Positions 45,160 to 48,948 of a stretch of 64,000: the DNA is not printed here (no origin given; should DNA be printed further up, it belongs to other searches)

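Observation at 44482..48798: Third GspE/PilB-family ATPase with a ~590-aa repeat-bearing C-terminal extension, co-operonic with a membrane PP2C-like phosphatase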

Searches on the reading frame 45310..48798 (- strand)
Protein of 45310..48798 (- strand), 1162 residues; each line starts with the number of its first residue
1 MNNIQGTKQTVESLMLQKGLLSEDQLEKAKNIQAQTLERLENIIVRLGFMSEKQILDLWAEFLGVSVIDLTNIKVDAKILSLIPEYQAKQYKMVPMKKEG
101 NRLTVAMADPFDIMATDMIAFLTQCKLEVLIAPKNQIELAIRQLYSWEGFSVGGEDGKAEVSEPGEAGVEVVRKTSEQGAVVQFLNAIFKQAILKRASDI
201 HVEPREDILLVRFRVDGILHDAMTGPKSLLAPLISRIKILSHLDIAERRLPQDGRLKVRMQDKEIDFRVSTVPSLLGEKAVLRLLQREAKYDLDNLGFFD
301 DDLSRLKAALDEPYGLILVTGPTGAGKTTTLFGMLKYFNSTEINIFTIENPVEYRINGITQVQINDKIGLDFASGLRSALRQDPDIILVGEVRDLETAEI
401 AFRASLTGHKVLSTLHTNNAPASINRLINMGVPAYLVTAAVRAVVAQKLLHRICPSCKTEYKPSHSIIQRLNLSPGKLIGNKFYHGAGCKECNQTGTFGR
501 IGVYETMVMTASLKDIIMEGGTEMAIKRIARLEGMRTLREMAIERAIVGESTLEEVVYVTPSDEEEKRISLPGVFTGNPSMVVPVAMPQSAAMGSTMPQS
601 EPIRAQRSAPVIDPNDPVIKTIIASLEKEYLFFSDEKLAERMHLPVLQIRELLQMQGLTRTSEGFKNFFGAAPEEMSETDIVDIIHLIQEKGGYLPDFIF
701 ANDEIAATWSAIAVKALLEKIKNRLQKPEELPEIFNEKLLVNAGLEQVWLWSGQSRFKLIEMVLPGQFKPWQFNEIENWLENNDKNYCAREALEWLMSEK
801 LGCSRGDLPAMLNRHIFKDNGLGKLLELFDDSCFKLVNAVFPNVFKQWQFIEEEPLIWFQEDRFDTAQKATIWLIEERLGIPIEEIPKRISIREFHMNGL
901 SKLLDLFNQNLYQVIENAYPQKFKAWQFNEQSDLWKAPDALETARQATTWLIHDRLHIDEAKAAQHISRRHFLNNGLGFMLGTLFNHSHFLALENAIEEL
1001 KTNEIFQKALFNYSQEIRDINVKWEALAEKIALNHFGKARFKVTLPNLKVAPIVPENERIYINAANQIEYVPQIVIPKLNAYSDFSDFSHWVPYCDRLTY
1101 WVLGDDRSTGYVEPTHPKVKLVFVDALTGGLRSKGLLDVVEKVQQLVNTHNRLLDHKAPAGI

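Call 6: search_protein_families(library=pfam, proteins=[window:45310-48798:-], max_evalue=0.01)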
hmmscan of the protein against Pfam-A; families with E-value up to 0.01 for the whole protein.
window:45310-48798:- (1162 aa): 4 families
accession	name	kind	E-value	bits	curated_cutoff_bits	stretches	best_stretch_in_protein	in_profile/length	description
PF00437.27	T2SSE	-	3.2e-130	434.5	24.9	1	176-556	3-368/370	Type II/IV secretion system protein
PF05157.20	MshEN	-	5.7e-19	68.3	23.1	1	63-146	1-85/90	MshEN domain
PF13191.12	AAA_16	-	0.00081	20.4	32.6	1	302-383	8-97/167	AAA ATPase domain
PF10415.14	FumaraseC_C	-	0.0021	18.9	32.5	0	7-29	24-46/54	Fumarase C C-terminus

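Call 7: search_protein_families(library=ncbifam, proteins=[window:45310-48798:-], max_evalue=0.1)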
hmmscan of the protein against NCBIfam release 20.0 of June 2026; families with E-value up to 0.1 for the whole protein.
window:45310-48798:- (1162 aa): 27 families (the best 25 are shown)
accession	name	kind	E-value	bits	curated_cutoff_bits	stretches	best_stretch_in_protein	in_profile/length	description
TIGR02538.1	type_IV_pilB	equivalog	8.3e-179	595.8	675.65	1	13-560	4-562/564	type IV-A pilus assembly ATPase PilB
TIGR02533.1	type_II_gspE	equivalog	3e-162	540.7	630.25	1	84-560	5-486/486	type II secretion system ATPase GspE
NF053534.1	T4PilAsmATPsTfpB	equivalog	3.5e-131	438.4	850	1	49-561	62-583/584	type IV pilus assembly ATPase TfpB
NF007755.0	PRK10436.1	equivalog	8.1e-131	436.9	617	1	89-562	15-461/465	type II secretion system protein GspE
NF041000.1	ATPase_ComGA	equivalog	2.4e-76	256.3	300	1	187-451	2-266/267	competence type IV pilus ATPase ComGA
TIGR01420.1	pilT_fam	subfamily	1.1e-50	172.8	319.1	1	185-449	2-267/343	PilT/PilU family type 4a pilus ATPase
TIGR02525.1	plasmid_TraJ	equivalog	2.5e-24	85.9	368.3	1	308-433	143-275/372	plasmid transfer ATPase TraJ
TIGR02524.1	dot_icm_DotB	equivalog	7.7e-19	68.1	463.3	1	313-429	133-258/358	Dot/Icm type IV secretion system ATPase DotB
NF058587.1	archaellum_moto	equivalog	1.5e-17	63.6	550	1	317-429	278-395/527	archaellum flagellar ATPase motor FlaI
NF008411.1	PRK11234.1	equivalog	1.6e-15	56.6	1170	1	9-147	482-619/723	cyclic di-3',5'-guanylate-activated glycosyltransferase NfrB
TIGR02782.1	TrbB_P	equivalog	1.1e-13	51.2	304.55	1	317-429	139-254/303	P-type conjugative transfer ATPase TrbB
TIGR03819.1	heli_sec_ATPase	hypoth_equivalog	1.5e-13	50.6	373.15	1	277-448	139-318/340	TadA family conjugal transfer-associated ATPase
NF010469.0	PRK13894.1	subfamily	2.7e-12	46.7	508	1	317-428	152-265/320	conjugal transfer ATPase TrbB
TIGR02788.1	VirB11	equivalog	1.1e-10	41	249.95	1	317-432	147-267/308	P-type DNA transfer ATPase VirB11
NF010407.0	PRK13833.1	subfamily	7.7e-10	38.7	499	1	304-430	135-262/323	conjugal transfer protein TrbB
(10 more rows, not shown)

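Call 72: search_protein_families(library=padloc, proteins=[window:45313-48798:-], max_evalue=0.01)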
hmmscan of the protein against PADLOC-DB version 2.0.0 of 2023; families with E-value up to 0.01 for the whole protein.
window:45313-48798:- (1162 aa): 1 family
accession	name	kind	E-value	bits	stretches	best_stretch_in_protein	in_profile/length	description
PDLC04140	mad8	-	0.00027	18.6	1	315-342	28-57/314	mads_8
